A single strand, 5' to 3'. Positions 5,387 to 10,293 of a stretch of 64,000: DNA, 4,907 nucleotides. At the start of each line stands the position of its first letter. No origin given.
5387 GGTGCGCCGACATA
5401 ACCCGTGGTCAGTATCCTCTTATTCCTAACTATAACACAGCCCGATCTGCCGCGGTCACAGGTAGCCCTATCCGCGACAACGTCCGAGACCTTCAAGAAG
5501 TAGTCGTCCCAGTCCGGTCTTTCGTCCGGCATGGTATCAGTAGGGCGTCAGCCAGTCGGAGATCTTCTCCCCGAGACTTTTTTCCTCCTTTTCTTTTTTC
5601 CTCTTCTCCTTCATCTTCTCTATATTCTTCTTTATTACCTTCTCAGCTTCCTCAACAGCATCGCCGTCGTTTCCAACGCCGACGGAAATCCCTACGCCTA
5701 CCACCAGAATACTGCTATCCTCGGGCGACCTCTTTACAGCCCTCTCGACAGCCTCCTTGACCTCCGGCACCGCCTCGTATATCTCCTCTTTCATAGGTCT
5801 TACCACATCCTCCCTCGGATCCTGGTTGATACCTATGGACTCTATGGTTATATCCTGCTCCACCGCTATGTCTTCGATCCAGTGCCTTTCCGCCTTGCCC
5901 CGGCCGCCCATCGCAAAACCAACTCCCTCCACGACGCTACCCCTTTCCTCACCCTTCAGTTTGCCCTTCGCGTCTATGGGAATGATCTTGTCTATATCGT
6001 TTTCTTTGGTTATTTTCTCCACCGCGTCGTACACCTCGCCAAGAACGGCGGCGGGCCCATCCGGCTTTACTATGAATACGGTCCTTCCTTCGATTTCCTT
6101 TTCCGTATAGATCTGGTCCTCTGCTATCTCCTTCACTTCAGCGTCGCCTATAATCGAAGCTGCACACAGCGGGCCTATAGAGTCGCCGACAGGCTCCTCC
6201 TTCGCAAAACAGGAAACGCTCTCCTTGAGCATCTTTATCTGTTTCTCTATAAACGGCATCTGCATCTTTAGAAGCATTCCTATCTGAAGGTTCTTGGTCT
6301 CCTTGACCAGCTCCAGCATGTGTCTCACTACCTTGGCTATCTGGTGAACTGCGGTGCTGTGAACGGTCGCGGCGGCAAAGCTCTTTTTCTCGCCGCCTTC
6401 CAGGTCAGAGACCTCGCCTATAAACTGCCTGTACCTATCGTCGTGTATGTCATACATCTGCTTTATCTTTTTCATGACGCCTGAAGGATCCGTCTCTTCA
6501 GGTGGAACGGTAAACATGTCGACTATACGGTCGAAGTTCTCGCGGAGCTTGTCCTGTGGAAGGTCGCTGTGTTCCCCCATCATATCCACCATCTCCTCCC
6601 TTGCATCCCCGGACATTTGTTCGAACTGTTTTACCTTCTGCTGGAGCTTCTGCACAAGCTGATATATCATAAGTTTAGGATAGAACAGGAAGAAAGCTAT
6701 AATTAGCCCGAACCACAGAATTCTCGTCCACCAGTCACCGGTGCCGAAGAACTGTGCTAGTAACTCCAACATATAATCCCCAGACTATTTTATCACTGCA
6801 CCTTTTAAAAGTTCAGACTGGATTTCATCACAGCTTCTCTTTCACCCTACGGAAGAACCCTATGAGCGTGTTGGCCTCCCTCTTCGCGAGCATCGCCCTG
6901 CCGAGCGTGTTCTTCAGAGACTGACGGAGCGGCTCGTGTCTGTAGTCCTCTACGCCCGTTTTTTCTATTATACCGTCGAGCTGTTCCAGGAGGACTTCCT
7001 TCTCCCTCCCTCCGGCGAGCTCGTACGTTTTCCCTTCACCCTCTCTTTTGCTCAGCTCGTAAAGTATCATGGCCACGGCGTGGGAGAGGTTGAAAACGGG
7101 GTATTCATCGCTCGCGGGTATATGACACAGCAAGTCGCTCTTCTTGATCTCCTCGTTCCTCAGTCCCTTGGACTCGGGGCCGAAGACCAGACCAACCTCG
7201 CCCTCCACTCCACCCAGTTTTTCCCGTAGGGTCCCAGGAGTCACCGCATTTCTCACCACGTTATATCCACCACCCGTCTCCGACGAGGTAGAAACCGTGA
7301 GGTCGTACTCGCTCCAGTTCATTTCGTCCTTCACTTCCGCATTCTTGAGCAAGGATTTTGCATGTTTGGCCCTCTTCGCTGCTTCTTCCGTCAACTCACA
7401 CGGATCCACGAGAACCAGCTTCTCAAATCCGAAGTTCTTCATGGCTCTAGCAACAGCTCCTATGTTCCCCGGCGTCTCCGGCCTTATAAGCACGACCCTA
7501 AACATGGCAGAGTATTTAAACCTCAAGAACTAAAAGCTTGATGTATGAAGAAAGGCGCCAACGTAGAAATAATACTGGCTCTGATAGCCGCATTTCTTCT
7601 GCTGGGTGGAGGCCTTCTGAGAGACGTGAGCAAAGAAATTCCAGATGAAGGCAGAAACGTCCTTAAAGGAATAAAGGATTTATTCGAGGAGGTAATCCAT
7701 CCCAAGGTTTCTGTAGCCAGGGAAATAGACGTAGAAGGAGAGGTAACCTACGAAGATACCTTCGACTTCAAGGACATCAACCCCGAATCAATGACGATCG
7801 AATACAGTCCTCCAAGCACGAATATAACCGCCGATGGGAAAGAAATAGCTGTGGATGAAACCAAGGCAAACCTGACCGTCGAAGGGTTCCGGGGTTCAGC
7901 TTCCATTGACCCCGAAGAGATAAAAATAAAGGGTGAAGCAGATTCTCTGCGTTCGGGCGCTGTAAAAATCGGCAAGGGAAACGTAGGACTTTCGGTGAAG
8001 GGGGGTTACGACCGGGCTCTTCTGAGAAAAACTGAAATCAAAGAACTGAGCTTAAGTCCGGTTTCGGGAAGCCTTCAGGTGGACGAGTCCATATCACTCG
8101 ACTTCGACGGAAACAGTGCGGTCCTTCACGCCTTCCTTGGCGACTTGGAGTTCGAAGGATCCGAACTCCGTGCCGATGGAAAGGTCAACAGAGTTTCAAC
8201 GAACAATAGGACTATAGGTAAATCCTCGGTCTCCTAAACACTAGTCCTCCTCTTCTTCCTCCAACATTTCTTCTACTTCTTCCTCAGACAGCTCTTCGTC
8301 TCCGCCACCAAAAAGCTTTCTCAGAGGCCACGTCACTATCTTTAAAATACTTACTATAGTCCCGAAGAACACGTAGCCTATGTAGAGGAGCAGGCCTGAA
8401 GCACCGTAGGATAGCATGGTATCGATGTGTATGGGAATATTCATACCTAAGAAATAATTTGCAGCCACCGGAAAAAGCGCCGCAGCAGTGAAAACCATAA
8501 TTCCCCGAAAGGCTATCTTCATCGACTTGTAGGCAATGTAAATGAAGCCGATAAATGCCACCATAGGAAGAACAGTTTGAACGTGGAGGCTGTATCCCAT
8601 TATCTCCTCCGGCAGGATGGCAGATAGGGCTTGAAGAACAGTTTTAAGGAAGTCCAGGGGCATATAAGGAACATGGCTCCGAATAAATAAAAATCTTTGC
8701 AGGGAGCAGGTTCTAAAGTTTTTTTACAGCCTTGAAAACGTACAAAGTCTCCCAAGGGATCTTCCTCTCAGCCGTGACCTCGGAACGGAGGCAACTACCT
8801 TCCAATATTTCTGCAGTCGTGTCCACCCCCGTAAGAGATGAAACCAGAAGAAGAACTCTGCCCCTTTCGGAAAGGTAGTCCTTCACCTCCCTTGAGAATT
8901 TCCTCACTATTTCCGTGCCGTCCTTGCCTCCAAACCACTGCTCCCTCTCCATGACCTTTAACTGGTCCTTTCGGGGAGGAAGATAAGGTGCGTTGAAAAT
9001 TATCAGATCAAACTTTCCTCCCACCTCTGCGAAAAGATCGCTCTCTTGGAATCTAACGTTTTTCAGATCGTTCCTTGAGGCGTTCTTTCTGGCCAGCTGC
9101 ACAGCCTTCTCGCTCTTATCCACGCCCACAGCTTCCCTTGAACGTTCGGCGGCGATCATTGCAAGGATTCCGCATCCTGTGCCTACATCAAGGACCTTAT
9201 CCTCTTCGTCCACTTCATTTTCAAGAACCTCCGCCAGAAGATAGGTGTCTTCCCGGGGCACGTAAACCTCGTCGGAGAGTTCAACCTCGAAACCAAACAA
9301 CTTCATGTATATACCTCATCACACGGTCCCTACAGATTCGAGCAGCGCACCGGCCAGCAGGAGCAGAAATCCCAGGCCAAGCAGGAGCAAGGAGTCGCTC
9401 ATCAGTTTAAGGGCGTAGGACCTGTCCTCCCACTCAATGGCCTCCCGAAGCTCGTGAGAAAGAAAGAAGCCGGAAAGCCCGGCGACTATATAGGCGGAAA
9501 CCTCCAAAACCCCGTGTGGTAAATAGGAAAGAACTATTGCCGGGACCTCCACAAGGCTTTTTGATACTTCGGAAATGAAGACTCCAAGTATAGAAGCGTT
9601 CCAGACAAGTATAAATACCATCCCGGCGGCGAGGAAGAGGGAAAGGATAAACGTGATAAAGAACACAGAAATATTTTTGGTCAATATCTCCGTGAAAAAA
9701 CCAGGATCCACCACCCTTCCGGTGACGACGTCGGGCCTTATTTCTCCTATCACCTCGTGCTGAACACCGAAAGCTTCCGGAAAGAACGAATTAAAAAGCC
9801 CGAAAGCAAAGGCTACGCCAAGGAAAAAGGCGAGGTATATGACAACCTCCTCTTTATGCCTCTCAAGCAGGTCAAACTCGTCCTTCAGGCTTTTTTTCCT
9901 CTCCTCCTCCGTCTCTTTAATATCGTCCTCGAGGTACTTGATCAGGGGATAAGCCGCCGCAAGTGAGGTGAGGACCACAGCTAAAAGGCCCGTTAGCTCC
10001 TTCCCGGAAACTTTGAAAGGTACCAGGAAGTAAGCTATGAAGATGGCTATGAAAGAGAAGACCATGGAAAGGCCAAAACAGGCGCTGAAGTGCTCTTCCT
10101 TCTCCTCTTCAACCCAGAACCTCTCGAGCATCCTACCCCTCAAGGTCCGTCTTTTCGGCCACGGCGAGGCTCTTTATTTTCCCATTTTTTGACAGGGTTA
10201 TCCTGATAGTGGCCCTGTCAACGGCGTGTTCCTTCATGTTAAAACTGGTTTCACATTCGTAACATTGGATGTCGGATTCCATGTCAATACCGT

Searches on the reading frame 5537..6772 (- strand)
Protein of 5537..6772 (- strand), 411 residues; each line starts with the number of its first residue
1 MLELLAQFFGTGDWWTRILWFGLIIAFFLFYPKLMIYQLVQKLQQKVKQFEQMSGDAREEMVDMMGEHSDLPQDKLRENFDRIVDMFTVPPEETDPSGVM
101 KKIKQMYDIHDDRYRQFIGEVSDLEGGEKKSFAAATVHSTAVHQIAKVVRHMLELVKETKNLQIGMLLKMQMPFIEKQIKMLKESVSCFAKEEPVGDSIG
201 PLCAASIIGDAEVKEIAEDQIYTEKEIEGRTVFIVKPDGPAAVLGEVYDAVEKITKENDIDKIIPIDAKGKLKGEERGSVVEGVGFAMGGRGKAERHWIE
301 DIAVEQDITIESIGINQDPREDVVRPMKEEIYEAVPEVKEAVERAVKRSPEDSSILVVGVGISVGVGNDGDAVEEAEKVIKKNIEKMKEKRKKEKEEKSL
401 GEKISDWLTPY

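Call 10: search_protein_families(library=pfam, proteins=[window:5537-6772:-], max_evalue=0.1)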
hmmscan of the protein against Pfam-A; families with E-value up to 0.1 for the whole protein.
window:5537-6772:- (411 aa): 4 families
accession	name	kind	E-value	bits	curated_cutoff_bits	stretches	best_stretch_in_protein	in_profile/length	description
PF23542.1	DUF1512_C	-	9.7e-43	146.5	25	1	195-366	1-174/175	Domain of unknown function (DUF1512) C-terminal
PF07431.17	DUF1512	-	2e-30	106.2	25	1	16-191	3-177/177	Protein of unknown function (DUF1512) N-terminal domain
PF08395.17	7tm_7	-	0.054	13.2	26.6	0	7-86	148-228/370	7tm Chemosensory receptor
PF10041.14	DUF2277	-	0.066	14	25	0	116-160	26-67/78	Uncharacterized conserved protein (DUF2277)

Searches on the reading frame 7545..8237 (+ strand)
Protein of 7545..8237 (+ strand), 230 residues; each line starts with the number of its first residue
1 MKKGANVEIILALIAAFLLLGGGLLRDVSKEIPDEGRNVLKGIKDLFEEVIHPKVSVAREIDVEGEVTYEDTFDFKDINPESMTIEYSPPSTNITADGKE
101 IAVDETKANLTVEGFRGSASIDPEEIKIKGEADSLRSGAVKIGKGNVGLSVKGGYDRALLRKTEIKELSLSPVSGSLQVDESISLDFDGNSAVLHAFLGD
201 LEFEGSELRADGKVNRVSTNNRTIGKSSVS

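Call 10: search_protein_families(library=pfam, proteins=[window:7545-8237:+], max_evalue=0.1)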
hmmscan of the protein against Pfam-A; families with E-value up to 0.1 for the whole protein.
window:7545-8237:+ (230 aa): 1 family
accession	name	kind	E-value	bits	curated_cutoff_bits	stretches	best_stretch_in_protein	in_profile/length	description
PF07873.16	YabP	-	0.039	14.2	27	0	109-133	10-34/64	YabP family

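Call 58: search_protein_families(library=pfam, proteins=[window:7545-8237:+], max_evalue=0.01)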
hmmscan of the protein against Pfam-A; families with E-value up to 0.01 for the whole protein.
window:7545-8237:+ (230 aa): 0 families

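Call 78: search_protein_families(library=ncbifam, proteins=[window:7545-8237:+], max_evalue=0.01)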
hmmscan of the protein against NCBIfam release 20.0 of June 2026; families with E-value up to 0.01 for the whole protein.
window:7545-8237:+ (230 aa): 0 families

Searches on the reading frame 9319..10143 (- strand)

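Call 10: search_protein_families(library=pfam, proteins=[window:9319-10143:-], max_evalue=0.1)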
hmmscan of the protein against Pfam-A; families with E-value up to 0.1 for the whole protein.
window:9319-10143:- (274 aa): 1 family
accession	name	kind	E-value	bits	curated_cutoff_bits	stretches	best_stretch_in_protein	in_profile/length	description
PF01944.22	SpoIIM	-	1e-15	58.5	26.9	1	104-271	3-160/163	Stage II sporulation protein M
